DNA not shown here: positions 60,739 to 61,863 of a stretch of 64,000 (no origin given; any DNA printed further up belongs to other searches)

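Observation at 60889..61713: Doubly anchored envelope protein built from 18 perfectly phased decapeptide repeats (LxxP-MxxVAx)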

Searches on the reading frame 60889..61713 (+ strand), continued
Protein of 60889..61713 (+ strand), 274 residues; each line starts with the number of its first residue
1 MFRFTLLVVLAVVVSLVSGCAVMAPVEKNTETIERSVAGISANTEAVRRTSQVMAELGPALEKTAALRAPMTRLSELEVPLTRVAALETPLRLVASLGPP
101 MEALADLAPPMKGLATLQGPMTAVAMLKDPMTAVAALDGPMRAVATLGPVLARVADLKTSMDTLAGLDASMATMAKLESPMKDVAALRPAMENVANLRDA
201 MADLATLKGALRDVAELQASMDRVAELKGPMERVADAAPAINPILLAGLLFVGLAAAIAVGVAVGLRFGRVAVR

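Call 43: fold_search(model_id=the predicted structure, library=pdb)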
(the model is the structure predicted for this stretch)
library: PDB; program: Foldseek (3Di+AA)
matches with E <= 10: 0; with E <= 0.001: 0
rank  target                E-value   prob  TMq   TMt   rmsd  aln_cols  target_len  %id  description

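Call 46: search_protein_families(library=pfam, proteins=[L009:3619-5115:+, L009:7054-7989:+, L009:8718-9848:+, L009:9845-11602:+, L007:6966-7988:+, L008:7180-8949:+, L001:6795-7073:+], max_evalue=0.0001)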
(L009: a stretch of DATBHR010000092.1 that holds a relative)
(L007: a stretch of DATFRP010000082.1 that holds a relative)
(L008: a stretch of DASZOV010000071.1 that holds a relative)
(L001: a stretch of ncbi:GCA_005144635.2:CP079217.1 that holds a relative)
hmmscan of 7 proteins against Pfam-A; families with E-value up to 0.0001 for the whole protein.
L009:3619-5115:+ (498 aa): 3 families
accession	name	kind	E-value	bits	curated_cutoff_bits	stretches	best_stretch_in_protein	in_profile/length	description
PF21419.2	RoxA-like_Cyt-c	-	6.5e-16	58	26.7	1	398-436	1-38/39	RoxA-like, cytochrome c-like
PF13442.11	Cytochrome_CBB3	-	1.8e-07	31.8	27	0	322-340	3-21/68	Cytochrome C oxidase, cbb3-type, subunit III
PF00034.26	Cytochrom_C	-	4e-06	28.5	21.3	0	323-340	2-19/90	Cytochrome c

L009:7054-7989:+ (311 aa): 1 family
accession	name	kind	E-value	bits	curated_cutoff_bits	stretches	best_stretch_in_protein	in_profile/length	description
PF09994.14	T6SS_Tle1-like_cat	-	1.2e-35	123.7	27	2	122-222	166-286/287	T6SS, Phospholipase effector Tle1-like, catalytic domain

L009:8718-9848:+ (376 aa): 0 families

L009:9845-11602:+ (585 aa): 1 family
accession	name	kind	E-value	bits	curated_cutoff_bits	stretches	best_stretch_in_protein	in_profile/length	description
PF01734.28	Patatin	-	2.6e-05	24.9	27.7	0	62-398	1-190/191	Patatin-like phospholipase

L007:6966-7988:+ (340 aa): 1 family
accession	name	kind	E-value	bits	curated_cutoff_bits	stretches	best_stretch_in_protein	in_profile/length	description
PF04199.19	Cyclase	-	5.2e-15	56.3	23.1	1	121-269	22-138/142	Putative cyclase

L008:7180-8949:+ (589 aa): 1 family
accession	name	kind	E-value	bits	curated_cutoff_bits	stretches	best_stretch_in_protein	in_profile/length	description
PF00082.27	Peptidase_S8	-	6.5e-42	144.2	21.8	1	183-578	1-288/288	Subtilase family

L001:6795-7073:+ (92 aa): 0 families

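Call 47: find_encoding_contigs(protein=P0004, flank=8000, max_places=4)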
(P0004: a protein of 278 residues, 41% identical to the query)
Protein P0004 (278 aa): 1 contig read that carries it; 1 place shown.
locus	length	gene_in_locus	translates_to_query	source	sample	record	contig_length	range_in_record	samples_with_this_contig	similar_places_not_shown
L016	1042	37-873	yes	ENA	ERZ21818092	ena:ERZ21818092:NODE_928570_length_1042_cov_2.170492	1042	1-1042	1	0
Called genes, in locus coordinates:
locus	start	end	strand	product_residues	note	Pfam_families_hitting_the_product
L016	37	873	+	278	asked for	-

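Call 48: find_encoding_contigs(protein=P0060, flank=8000, max_places=4)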
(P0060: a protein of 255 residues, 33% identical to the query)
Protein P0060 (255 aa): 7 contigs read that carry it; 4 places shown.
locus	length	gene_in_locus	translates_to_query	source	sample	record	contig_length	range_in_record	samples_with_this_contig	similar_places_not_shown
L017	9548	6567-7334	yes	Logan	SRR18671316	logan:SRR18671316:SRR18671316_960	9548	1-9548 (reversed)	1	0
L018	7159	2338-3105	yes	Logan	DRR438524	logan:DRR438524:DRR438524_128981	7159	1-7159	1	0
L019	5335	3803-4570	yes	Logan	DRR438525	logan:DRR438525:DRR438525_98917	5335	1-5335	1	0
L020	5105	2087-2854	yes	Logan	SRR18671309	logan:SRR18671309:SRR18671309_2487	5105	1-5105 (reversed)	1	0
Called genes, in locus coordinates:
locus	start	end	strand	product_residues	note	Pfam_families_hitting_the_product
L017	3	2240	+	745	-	?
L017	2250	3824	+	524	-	PF01425:Amidase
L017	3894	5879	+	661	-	PF00664:ABC_membrane, PF00005:ABC_tran, PF02463:SMC_N (faint), PF13304:AAA_21 (faint)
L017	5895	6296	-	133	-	-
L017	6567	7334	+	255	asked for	-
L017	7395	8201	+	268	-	-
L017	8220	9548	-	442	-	?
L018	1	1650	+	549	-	?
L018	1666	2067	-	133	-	-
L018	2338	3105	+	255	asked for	-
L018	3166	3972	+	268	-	-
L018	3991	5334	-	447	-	-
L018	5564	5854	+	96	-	PF05164:ZapA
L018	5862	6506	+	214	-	PF01812:5-FTHF_cyc-lig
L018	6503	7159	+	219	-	?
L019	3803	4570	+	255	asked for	-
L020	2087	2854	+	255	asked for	-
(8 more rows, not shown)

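Call 49: find_encoding_contigs(protein=P0147, flank=8000, max_places=4)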
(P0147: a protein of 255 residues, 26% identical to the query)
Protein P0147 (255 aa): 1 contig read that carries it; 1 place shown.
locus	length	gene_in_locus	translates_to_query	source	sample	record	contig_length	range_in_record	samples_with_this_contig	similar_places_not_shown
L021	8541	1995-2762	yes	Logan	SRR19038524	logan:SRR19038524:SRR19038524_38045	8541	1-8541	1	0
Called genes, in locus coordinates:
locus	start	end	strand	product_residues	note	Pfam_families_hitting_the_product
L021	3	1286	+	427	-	?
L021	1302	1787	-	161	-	-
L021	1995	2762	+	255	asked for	-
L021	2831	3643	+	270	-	-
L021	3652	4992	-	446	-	-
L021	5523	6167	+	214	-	PF01812:5-FTHF_cyc-lig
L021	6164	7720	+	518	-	PF12072:RNase_Y_N, PF00013:KH_1 (weak), PF01966:HD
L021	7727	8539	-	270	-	?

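Call 50: find_encoding_contigs(protein=P0009, flank=8000, max_places=3)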
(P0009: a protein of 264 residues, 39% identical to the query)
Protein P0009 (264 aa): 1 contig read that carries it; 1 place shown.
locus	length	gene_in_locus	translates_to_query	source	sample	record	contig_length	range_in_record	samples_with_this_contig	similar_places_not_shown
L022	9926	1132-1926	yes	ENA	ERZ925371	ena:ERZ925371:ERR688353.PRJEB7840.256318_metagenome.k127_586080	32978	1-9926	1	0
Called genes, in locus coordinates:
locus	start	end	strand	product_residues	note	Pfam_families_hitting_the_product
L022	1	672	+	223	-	?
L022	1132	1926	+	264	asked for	-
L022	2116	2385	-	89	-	-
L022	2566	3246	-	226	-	-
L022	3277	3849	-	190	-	PF11932:DUF3450 (weak)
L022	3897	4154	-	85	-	-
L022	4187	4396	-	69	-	-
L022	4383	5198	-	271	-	PF04542:Sigma70_r2, PF13384:HTH_23 (faint), PF04539:Sigma70_r3, PF04545:Sigma70_r4, PF08281:Sigma70_r4_2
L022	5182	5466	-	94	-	-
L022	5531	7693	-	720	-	PF00771:FHIPEP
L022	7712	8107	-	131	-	PF28396:SepQ_C (weak), PF01052:FliMN_C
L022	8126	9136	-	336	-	PF01052:FliMN_C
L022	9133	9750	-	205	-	PF03748:FliL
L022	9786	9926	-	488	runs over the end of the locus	PF00072:Response_reg (weak), PF13518:HTH_28 (faint), PF00158:Sigma54_activat, PF14532:Sigma54_activ_2, PF07728:AAA_5 (weak), PF25601:AAA_lid_14, PF02954:HTH_8, PF13384:HTH_23 (weak)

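Call 51: find_encoding_contigs(protein=P0007, flank=8000, max_places=3)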
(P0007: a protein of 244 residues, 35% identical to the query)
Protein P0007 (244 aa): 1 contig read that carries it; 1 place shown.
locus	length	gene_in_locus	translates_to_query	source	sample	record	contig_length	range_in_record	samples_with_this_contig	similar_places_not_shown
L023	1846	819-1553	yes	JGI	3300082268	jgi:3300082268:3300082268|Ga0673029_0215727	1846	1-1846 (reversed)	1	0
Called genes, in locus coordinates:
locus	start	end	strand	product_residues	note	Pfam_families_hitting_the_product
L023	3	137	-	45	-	?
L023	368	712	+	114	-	-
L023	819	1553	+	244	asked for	-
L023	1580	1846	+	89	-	?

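Call 52: find_encoding_contigs(protein=P0017, flank=8000, max_places=3)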
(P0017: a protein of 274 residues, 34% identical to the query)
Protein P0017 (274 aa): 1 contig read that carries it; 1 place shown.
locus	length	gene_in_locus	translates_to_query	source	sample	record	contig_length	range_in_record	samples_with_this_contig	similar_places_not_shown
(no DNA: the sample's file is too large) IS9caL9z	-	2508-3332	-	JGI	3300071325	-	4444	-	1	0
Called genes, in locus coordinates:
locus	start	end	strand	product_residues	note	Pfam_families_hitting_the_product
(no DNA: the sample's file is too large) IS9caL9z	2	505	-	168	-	?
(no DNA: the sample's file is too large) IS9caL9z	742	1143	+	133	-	PF01475:FUR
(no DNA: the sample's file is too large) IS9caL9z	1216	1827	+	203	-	PF00578:AhpC-TSA, PF08534:Redoxin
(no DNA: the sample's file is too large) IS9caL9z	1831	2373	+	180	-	PF02627:CMD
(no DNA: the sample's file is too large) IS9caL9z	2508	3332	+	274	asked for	-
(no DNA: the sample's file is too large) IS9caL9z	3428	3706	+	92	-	-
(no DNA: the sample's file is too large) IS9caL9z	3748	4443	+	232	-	?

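Call 53: find_encoding_contigs(protein=P0011, flank=8000, max_places=3)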
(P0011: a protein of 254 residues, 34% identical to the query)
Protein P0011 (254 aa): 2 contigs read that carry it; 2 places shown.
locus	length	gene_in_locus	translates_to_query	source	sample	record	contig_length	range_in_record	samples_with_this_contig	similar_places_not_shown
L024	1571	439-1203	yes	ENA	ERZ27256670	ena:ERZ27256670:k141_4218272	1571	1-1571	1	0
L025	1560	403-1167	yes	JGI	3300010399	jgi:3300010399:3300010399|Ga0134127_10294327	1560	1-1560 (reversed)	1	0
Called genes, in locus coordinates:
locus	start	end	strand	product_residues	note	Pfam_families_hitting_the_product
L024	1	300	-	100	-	?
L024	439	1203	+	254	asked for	-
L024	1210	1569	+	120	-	?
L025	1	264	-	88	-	?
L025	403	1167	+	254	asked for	-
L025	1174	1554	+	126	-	-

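Call 71: search_solved_structures(query=A2, max_evalue=10, show_alignments=3)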
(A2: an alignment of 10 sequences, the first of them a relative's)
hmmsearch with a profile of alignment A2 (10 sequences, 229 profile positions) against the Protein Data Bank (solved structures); distinct sequences matched with E-value up to 10: 25.
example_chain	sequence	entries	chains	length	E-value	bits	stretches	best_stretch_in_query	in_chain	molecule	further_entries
9lc0_A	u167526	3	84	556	3.1e-07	33.3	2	90-185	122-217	60 kDa protein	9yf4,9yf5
2wpq_A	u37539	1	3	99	0.018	17.8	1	23-65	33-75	TRIMERIC AUTOTRANSPORTER ADHESIN FRAGMENT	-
2wpr_A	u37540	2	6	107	0.074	15.7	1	22-64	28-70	TRIMERIC AUTOTRANSPORTER ADHESIN FRAGMENT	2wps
2xzr_A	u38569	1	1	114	0.096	15.4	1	24-52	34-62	IMMUNOGLOBULIN-BINDING PROTEIN EIBD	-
1g9u_A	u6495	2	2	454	0.11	15.1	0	67-176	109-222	OUTER PROTEIN YOPM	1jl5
5akb_A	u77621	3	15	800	0.13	14.9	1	94-173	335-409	DNA MISMATCH REPAIR PROTEIN MUTS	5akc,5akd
3k0s_A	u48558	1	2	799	0.19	14.4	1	94-173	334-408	DNA mismatch repair protein mutS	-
1wbb_A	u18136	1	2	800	0.19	14.4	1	94-173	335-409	DNA MISMATCH REPAIR PROTEIN MUTS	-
1wb9_A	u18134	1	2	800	0.19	14.4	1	94-173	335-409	DNA MISMATCH REPAIR PROTEIN MUTS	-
1wbd_A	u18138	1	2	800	0.19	14.4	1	94-173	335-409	DNA MISMATCH REPAIR PROTEIN MUTS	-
1e3m_A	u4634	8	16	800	0.19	14.4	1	94-173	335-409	DNA MISMATCH REPAIR PROTEIN MUTS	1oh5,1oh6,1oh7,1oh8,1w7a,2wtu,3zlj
7oto_B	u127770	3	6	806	0.2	14.3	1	94-173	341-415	DNA mismatch repair protein MutS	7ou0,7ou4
1ng9_A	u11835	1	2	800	0.2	14.3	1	94-173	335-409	DNA mismatch repair protein MutS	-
4ow2_A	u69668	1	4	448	0.35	13.5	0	58-186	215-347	Yop effector YopM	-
7ou2_A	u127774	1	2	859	0.37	13.4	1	94-173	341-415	DNA mismatch repair protein MutS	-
2wq0_A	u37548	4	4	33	0.56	12.8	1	22-48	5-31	GENERAL CONTROL PROTEIN GCN4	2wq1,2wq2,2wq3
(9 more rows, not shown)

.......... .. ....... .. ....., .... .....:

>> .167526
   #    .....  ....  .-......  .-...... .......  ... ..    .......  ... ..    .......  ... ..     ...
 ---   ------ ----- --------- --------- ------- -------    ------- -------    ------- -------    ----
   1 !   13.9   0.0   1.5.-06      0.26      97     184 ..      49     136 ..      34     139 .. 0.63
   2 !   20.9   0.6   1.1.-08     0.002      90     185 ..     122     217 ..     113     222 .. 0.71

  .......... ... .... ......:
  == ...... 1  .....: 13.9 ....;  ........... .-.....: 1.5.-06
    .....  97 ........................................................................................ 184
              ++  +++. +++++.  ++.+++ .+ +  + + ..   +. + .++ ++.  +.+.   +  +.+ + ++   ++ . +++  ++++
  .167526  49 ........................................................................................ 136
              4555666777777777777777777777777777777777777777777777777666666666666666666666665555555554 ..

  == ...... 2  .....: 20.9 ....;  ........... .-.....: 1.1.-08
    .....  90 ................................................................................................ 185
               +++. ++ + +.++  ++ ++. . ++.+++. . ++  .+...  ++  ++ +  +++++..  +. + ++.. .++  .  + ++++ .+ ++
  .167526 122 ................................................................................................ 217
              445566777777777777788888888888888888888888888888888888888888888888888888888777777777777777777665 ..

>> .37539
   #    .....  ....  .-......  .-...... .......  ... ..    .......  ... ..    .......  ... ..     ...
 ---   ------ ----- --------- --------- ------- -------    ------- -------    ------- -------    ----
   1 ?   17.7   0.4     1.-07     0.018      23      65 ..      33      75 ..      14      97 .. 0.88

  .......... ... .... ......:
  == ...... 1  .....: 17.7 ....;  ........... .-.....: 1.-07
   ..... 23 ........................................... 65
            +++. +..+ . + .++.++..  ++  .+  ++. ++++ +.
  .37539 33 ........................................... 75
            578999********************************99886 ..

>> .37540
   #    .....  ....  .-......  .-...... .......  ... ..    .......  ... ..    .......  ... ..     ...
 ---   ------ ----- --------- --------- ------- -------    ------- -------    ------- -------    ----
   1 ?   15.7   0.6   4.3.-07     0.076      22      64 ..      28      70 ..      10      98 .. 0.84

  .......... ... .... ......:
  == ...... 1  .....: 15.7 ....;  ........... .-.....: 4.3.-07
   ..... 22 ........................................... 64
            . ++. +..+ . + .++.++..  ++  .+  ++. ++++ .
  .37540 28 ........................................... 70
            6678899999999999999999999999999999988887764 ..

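Call 77: fold_search(model_id=the predicted structure, library=viral)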
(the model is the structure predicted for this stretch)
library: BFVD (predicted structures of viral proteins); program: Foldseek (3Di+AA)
matches with E <= 10: 0; with E <= 0.001: 0
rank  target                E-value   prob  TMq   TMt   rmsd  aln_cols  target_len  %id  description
